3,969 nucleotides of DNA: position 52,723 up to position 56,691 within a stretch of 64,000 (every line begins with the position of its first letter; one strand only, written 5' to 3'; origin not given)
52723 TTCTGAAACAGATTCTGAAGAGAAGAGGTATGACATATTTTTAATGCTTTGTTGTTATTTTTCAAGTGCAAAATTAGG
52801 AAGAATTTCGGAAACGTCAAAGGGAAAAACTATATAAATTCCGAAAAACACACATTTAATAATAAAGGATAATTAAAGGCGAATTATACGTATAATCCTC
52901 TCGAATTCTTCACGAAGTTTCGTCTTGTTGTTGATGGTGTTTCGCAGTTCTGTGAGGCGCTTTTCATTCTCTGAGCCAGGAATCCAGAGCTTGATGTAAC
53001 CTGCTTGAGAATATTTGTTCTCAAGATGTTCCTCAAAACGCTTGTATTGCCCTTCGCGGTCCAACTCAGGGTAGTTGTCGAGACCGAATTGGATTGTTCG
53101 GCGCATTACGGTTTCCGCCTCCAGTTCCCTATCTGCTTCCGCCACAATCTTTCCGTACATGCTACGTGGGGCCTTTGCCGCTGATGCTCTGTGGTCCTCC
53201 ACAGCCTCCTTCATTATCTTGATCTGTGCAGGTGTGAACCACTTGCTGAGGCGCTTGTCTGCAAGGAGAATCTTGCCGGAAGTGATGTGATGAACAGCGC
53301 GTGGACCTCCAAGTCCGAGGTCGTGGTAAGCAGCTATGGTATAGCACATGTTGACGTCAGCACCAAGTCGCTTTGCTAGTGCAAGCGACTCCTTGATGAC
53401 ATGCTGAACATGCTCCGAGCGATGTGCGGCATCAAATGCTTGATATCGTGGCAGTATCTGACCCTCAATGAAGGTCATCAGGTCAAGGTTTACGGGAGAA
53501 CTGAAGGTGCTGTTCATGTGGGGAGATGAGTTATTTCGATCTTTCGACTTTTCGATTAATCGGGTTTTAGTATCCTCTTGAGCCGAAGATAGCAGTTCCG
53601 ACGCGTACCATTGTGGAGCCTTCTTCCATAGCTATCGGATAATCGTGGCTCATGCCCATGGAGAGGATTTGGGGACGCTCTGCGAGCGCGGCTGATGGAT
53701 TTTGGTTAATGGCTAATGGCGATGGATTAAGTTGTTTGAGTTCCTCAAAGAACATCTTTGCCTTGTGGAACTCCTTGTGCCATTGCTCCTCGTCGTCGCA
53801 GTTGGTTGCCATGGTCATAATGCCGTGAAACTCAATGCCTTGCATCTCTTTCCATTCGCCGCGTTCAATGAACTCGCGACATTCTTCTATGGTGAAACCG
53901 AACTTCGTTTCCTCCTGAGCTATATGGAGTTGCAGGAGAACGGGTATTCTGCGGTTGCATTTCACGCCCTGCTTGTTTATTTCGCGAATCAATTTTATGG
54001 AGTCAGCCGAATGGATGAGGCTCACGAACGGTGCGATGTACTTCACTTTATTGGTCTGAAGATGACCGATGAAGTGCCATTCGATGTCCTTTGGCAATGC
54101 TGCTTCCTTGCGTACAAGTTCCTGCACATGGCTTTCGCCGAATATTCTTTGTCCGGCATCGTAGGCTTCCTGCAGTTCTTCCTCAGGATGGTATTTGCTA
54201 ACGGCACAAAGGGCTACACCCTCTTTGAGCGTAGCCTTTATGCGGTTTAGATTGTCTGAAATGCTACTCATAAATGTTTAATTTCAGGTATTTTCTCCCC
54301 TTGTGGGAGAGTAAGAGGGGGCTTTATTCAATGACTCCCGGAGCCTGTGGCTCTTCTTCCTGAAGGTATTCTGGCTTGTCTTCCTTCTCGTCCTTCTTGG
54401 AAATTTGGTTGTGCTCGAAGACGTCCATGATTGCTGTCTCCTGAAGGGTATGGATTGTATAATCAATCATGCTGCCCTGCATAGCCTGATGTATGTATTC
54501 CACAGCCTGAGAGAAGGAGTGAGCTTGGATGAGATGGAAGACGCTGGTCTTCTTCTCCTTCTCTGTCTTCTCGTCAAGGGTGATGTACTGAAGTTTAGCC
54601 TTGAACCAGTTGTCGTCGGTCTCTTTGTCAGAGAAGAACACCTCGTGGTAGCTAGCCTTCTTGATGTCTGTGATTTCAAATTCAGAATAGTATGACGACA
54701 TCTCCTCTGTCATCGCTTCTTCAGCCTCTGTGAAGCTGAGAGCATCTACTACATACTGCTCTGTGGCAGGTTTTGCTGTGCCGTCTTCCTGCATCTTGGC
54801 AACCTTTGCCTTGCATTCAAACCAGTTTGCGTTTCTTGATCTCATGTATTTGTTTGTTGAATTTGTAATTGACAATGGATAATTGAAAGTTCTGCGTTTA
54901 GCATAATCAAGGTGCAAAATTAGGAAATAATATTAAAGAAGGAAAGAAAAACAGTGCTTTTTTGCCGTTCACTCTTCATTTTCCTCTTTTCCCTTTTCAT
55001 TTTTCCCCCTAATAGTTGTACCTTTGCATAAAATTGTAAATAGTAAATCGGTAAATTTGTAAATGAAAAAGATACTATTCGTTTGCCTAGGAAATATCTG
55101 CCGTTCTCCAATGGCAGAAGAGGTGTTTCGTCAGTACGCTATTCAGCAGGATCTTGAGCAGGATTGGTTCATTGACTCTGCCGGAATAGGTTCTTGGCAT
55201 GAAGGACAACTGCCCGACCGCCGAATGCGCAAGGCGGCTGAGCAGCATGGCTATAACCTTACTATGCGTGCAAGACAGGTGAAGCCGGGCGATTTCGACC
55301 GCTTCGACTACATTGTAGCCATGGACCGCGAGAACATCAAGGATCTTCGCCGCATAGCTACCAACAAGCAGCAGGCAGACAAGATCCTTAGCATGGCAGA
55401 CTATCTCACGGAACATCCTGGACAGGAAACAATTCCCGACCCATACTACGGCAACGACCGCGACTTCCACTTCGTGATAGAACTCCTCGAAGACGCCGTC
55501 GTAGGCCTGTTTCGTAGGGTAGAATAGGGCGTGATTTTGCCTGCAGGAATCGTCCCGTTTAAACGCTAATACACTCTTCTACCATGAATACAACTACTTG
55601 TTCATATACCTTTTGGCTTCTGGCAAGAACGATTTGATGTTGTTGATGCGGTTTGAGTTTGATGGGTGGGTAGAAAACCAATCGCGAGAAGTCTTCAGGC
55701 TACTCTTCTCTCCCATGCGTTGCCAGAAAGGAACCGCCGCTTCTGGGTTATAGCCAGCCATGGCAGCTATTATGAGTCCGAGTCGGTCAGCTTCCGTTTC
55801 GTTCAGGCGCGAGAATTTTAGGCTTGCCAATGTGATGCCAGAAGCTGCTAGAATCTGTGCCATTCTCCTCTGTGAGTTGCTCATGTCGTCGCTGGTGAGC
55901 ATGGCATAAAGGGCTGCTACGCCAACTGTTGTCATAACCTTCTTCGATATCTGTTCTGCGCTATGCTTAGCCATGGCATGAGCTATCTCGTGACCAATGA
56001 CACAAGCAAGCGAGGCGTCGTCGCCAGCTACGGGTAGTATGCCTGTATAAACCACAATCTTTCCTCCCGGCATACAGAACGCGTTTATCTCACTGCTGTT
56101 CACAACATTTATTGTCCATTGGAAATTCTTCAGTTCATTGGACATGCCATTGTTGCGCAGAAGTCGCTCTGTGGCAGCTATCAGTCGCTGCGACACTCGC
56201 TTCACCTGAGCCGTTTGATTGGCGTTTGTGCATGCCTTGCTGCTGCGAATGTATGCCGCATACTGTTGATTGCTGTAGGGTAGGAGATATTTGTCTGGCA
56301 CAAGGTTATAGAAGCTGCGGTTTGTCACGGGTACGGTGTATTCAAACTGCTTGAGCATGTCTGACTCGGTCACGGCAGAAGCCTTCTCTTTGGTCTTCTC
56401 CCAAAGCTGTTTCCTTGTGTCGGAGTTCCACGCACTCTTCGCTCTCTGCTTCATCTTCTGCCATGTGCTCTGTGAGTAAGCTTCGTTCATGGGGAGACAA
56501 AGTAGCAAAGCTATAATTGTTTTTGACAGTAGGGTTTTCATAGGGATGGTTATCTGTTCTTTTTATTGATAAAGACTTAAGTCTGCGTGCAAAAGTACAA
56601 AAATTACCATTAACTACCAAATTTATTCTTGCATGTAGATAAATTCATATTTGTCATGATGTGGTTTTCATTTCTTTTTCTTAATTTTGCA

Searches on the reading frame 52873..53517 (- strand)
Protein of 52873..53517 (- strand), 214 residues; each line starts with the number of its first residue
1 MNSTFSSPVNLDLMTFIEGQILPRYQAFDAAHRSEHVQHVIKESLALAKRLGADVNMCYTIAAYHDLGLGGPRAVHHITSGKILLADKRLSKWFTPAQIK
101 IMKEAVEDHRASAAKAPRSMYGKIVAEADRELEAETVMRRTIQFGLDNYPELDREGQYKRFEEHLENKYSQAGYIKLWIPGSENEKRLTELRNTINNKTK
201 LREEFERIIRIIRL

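Call 65: search_protein_families(library=pfam, proteins=[window:52873-53517:-], max_evalue=0.00001)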
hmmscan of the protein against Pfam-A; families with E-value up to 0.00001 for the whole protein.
window:52873-53517:- (214 aa): 1 family
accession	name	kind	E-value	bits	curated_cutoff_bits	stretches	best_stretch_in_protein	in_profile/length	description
PF01966.28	HD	-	2.7e-07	31.3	22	1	34-130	2-112/116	HD domain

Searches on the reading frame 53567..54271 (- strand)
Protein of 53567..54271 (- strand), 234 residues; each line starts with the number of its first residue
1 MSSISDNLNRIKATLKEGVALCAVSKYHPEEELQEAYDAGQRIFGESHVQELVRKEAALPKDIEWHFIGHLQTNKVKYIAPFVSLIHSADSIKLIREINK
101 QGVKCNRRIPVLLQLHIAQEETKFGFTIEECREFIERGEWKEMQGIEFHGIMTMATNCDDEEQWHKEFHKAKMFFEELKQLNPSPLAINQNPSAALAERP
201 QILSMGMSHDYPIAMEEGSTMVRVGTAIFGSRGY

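Call 65: search_protein_families(library=pfam, proteins=[window:53567-54271:-], max_evalue=0.00001)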
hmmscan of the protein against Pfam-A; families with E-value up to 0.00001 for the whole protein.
window:53567-54271:- (234 aa): 1 family
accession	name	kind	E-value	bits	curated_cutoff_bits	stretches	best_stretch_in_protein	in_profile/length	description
PF01168.26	Ala_racemase_N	-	1.6e-19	70.9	24.1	1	2-231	4-218/220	Alanine racemase, N-terminal domain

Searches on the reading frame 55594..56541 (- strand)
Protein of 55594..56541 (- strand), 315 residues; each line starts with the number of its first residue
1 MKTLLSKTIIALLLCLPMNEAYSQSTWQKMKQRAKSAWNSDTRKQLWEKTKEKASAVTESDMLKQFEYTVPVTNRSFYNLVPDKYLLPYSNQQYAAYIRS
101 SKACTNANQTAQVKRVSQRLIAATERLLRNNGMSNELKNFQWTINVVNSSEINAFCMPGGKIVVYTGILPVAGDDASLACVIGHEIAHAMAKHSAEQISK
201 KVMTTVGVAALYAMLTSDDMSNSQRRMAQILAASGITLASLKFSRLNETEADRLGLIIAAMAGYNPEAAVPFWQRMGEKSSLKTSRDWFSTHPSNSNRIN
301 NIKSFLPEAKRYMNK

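Call 65: search_protein_families(library=pfam, proteins=[window:55594-56541:-], max_evalue=0.00001)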
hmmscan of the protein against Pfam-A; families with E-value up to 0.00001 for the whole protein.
window:55594-56541:- (315 aa): 1 family
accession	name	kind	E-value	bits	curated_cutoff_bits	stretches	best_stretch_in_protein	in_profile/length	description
PF01435.24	Peptidase_M48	-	3.1e-38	131.9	20.3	1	118-304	5-184/186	Peptidase family M48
